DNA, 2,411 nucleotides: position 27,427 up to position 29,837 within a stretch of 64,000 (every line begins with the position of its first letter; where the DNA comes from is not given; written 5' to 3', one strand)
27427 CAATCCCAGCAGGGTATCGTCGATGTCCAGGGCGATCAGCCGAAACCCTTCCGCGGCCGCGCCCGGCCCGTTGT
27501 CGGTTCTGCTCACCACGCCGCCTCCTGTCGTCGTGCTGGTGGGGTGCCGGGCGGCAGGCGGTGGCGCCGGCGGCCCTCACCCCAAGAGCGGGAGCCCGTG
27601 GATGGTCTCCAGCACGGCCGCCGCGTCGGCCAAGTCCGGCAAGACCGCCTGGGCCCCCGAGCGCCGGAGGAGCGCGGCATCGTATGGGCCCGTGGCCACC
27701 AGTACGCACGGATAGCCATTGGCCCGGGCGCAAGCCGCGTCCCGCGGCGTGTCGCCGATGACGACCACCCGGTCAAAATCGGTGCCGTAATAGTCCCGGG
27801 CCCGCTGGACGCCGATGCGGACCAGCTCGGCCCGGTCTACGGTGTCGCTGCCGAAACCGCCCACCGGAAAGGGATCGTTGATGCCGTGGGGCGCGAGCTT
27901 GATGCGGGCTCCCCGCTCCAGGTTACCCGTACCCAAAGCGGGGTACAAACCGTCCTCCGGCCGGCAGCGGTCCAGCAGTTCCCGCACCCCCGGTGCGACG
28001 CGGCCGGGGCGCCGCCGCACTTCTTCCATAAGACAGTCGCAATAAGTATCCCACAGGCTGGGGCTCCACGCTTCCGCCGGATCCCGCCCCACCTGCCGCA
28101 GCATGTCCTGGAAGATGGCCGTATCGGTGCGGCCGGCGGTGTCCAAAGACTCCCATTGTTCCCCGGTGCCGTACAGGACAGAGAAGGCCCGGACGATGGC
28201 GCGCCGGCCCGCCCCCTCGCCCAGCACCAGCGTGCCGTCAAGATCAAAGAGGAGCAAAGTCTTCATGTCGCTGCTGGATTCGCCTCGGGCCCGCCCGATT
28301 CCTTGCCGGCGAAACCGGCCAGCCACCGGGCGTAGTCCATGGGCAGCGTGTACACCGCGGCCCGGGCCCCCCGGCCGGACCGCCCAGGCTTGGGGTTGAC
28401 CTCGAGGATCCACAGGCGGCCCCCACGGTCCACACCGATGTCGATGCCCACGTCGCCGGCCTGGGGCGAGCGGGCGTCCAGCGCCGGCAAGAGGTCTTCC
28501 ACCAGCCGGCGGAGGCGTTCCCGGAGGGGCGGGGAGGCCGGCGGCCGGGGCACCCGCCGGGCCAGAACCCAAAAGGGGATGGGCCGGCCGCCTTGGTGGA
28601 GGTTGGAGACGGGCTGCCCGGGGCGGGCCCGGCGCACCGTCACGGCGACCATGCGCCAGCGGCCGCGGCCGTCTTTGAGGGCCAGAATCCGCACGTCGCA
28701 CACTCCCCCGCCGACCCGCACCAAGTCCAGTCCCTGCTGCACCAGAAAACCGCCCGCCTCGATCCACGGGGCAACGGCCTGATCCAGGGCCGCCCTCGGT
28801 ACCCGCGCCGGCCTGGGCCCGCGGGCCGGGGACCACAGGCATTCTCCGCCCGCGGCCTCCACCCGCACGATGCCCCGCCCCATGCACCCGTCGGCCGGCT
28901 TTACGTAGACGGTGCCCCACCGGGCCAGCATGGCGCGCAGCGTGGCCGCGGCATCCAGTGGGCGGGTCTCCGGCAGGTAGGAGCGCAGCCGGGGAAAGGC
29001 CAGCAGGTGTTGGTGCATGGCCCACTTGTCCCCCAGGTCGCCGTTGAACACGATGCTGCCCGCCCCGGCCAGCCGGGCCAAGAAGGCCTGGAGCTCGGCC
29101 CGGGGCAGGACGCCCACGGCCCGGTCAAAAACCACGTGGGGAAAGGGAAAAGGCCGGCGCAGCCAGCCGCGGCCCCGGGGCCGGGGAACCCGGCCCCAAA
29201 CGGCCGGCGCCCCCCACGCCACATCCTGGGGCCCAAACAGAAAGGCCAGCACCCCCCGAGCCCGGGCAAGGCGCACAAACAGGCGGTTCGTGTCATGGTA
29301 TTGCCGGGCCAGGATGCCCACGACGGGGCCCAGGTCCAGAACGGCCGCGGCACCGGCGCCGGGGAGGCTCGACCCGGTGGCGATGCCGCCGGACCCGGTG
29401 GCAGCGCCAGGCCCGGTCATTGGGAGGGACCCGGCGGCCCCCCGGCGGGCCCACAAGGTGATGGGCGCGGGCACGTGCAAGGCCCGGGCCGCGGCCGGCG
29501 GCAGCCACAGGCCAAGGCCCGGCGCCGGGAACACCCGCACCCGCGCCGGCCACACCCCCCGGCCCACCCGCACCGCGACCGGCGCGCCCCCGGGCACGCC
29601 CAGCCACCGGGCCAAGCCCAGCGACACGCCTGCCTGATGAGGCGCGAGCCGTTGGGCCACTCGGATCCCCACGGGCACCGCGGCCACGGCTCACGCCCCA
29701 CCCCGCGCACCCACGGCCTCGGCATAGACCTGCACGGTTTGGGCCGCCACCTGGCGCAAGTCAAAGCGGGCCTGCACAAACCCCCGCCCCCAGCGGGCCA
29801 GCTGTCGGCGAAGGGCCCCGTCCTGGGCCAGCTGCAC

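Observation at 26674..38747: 12-kb glycan-tailoring cluster with two ATP-grasp ligases and no membrane or export component: candidate mother-cell or spore-surface glycan system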

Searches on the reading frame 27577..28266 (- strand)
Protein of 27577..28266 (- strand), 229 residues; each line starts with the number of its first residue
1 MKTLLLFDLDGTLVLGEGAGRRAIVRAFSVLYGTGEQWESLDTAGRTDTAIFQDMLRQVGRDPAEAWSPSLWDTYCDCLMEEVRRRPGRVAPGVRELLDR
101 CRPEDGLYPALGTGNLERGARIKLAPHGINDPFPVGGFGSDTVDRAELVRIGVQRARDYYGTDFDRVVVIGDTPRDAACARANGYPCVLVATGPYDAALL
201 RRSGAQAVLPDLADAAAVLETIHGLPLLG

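Call 3: search_protein_families(library=pfam, proteins=[window:27577-28266:-], max_evalue=0.01)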
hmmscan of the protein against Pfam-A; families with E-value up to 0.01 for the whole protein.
window:27577-28266:- (229 aa): 4 families
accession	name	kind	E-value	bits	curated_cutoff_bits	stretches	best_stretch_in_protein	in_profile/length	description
PF00702.32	Hydrolase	-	8.7e-13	49.5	26.4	1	4-184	3-191/191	haloacid dehalogenase-like hydrolase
PF13242.12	Hydrolase_like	-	4.6e-12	46.1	22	1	154-215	11-75/75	HAD-hyrolase-like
PF12710.13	HAD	-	5.3e-12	47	27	1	6-181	2-189/189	haloacid dehalogenase-like hydrolase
PF13419.12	HAD_2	-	1.5e-08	35.4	23.8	1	5-190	1-178/178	Haloacid dehalogenase-like hydrolase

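Call 4: search_protein_families(library=ncbifam, proteins=[window:27577-28266:-], max_evalue=0.01)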
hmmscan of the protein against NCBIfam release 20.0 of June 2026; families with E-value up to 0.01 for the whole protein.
window:27577-28266:- (229 aa): 7 families
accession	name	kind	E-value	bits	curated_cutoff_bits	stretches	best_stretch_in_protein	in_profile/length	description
TIGR01454.1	AHBA_synth_RP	hypoth_equivalog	2.1e-12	47.1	246.65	1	5-212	1-196/205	AHBA synthesis associated protein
TIGR03351.1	PhnX-like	hypoth_equivalog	5.9e-12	46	218.9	2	162-219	161-219/220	phosphonatase-like hydrolase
NF009695.0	PRK13222.1-2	equivalog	4.8e-05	23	225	1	4-220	8-223/226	phosphoglycolate phosphatase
NF006506.0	PRK08942.1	equivalog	0.00022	20.8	178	1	154-220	110-178/182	D-glycero-beta-D-manno-heptose 1,7-bisphosphate 7-phosphatase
TIGR01449.2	PGP_bact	equivalog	0.0003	20.4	180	1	6-214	2-208/213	phosphoglycolate phosphatase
TIGR01662.1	HAD-SF-IIIA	subfamily_domain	0.0028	17.8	44.6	0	160-192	106-140/141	HAD-IIIA family hydrolase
NF053653.1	InDiPhoBT2121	equivalog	0.004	16.7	245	0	165-216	161-212/216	inorganic diphosphatase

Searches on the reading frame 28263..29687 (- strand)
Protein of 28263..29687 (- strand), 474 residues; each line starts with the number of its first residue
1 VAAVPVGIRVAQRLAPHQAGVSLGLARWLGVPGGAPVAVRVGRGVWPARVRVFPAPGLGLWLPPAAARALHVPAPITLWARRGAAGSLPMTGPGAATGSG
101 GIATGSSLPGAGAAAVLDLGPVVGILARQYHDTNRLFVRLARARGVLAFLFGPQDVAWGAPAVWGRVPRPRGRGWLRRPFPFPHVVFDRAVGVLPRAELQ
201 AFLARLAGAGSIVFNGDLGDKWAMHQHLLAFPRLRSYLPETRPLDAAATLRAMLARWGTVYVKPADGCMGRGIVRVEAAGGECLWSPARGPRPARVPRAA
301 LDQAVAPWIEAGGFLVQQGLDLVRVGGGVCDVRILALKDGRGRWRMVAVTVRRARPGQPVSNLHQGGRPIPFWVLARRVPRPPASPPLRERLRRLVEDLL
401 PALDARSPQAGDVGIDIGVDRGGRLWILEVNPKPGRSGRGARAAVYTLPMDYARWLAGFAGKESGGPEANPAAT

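Call 3: search_protein_families(library=pfam, proteins=[window:28263-29687:-], max_evalue=0.01)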
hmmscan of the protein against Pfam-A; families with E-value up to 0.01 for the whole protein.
window:28263-29687:- (474 aa): 2 families
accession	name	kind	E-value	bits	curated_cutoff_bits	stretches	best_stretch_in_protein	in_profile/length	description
PF14398.11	ATPgrasp_YheCD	-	3e-59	200.8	26.8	1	213-456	4-255/255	YheC/D like ATP-grasp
PF14397.11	ATPgrasp_ST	-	3.3e-06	26.9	31.4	0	224-281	29-84/278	Sugar-transfer associated ATP-grasp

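Call 4: search_protein_families(library=ncbifam, proteins=[window:28263-29687:-], max_evalue=0.01)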
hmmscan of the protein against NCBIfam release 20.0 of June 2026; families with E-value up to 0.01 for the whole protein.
window:28263-29687:- (474 aa): 1 family
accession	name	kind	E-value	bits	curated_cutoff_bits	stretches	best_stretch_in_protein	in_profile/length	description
NF040720.1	MptN_Meth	equivalog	0.0051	15.9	350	0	239-369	117-222/291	tetrahydromethanopterin:alpha-L-glutamate ligase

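Call 11: find_homologous_proteins(query=window:28263-29687:-, max_evalue=0.00001)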
Query window:28263-29687:- (474 aa): 11 proteins with E <= 0.00001 among 8000 candidates.
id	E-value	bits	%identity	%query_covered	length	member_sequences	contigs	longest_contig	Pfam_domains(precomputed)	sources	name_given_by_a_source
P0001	0.0e+0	1041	100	100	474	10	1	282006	PF14398.12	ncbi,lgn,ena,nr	ncbi:MAG TPA: YheC/YheD family protein [Limnochordales bacterium]|nr:YheC/YheD family protein [Limno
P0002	8.5e-151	522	58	97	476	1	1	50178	PF14398.12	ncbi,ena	ncbi:MAG TPA: YheC/YheD family protein [Limnochordales bacterium]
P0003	8.3e-147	508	55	97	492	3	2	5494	PF14398.12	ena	-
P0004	4.4e-141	489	56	100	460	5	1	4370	PF14398.12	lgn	-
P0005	1.0e-136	475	55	96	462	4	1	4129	PF14398.12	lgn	-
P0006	4.9e-123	430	61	75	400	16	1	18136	PF14398.12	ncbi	ncbi:MAG: YheC/YheD family protein, partial [Bacillota bacterium]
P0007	1.1e-86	310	50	76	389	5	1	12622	PF14398.12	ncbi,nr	ncbi:MAG: hypothetical protein BAA04_12445 [Firmicutes bacterium ZCTH02-B6]|nr:MAG: hypothetical pro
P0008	7.3e-72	261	51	65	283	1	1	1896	PF14398.12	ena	-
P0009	4.7e-59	219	67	35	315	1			PF14398.12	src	-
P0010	1.0e-32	132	34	72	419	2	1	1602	PF02955.22,PF14397.12,PF14398.12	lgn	-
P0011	1.1e-29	122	34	73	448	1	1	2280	PF02955.22,PF14397.12,PF14398.12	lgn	-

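Call 13: find_encoding_contigs(protein=P0002, flank=10000, max_places=2)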
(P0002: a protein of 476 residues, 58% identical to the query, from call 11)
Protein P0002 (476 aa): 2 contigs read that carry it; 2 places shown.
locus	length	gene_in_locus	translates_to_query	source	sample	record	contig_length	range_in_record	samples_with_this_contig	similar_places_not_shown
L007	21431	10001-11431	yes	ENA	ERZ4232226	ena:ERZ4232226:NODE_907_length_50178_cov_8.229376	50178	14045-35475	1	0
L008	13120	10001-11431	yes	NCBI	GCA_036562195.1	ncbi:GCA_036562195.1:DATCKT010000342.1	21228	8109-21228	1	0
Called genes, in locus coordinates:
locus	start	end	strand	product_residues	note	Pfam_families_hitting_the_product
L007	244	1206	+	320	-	PF01370:Epimerase, PF02719:Polysacc_synt_2, PF04321:RmlD_sub_bind, PF16363:GDP_Man_Dehyd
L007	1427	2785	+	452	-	PF13692:Glyco_trans_1_4, PF13524:Glyco_trans_1_2 (weak), PF00534:Glycos_transf_1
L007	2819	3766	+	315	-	PF04989:RMNT_CmcI, PF13578:Methyltransf_24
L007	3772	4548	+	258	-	PF04991:LicD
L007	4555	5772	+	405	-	PF13524:Glyco_trans_1_2, PF13692:Glyco_trans_1_4 (faint), PF00534:Glycos_transf_1 (weak)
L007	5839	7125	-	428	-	PF13439:Glyco_transf_4 (weak), PF13692:Glyco_trans_1_4, PF00534:Glycos_transf_1, PF13524:Glyco_trans_1_2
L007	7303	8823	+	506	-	PF14398:ATPgrasp_YheCD, PF14397:ATPgrasp_ST (faint)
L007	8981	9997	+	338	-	PF13439:Glyco_transf_4, PF13477:Glyco_trans_4_2, PF13579:Glyco_trans_4_4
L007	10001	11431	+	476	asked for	PF14398:ATPgrasp_YheCD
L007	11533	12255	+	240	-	PF00702:Hydrolase, PF12710:HAD, PF13419:HAD_2, PF13242:Hydrolase_like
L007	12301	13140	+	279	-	PF05116:S6PP (faint), PF08282:Hydrolase_3, PF12710:HAD (faint)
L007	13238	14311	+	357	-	PF00365:PFK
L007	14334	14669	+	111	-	PF00441:Acyl-CoA_dh_1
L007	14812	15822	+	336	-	PF02653:BPD_transp_2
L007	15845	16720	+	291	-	PF02653:BPD_transp_2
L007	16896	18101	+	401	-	PF13458:Peripla_BP_6, PF01094:ANF_receptor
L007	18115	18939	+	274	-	PF00005:ABC_tran, PF12399:BCA_ABC_TP_C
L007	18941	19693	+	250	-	PF00005:ABC_tran, PF13304:AAA_21 (weak)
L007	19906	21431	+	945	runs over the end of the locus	PF00662:Proton_antipo_N, PF00361:Proton_antipo_M, PF13244:MbhD, PF20501:MbhE, PF04039:MnhB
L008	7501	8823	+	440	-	PF14397:ATPgrasp_ST (faint), PF14398:ATPgrasp_YheCD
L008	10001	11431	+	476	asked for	PF14398:ATPgrasp_YheCD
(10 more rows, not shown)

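Call 14: find_encoding_contigs(protein=P0007, flank=10000, max_places=2)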
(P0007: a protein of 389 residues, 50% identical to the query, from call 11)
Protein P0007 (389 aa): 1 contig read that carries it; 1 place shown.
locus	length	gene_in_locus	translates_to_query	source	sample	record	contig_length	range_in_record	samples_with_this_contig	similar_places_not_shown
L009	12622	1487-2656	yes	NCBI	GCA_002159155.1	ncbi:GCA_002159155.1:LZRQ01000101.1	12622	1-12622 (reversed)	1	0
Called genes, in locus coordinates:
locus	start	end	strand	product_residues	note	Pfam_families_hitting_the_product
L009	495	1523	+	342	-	PF13439:Glyco_transf_4, PF13477:Glyco_trans_4_2, PF13579:Glyco_trans_4_4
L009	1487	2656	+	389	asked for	PF14398:ATPgrasp_YheCD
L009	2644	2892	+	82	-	PF14398:ATPgrasp_YheCD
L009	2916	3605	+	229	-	PF00702:Hydrolase, PF12710:HAD, PF13419:HAD_2 (weak), PF13242:Hydrolase_like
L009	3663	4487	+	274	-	PF05116:S6PP (faint), PF08282:Hydrolase_3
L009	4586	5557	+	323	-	PF00365:PFK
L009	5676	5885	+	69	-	-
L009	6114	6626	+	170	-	PF00441:Acyl-CoA_dh_1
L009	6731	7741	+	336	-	PF02653:BPD_transp_2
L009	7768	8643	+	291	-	PF02653:BPD_transp_2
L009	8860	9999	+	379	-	PF13458:Peripla_BP_6, PF01094:ANF_receptor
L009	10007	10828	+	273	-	PF00005:ABC_tran, PF13304:AAA_21 (faint), PF12399:BCA_ABC_TP_C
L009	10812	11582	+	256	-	PF00005:ABC_tran, PF13304:AAA_21 (weak)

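Call 15: find_encoding_contigs(protein=P0006, flank=10000, max_places=2)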
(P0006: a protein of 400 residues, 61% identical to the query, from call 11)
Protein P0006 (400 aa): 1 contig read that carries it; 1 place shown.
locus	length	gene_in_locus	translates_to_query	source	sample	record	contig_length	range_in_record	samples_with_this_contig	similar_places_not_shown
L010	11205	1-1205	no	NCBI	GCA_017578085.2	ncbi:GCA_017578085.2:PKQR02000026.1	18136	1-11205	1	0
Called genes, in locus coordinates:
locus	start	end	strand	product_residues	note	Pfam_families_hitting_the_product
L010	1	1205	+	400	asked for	PF14398:ATPgrasp_YheCD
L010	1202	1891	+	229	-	PF00702:Hydrolase, PF12710:HAD, PF13419:HAD_2, PF13242:Hydrolase_like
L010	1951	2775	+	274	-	PF05116:S6PP (faint), PF08282:Hydrolase_3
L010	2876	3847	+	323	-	PF00365:PFK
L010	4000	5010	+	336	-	PF02653:BPD_transp_2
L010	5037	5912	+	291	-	PF02653:BPD_transp_2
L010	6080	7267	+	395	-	PF13458:Peripla_BP_6, PF13433:Peripla_BP_5 (weak), PF01094:ANF_receptor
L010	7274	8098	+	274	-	PF00005:ABC_tran, PF12399:BCA_ABC_TP_C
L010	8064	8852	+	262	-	PF00005:ABC_tran, PF13304:AAA_21 (weak)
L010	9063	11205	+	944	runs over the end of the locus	PF00662:Proton_antipo_N (weak), PF00361:Proton_antipo_M, PF13244:MbhD, PF20501:MbhE, PF04039:MnhB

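Call 42: search_solved_structures(query=window:28263-29687:-, max_evalue=0.01)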
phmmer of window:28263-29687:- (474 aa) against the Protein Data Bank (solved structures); distinct sequences matched with E-value up to 0.01: 0.
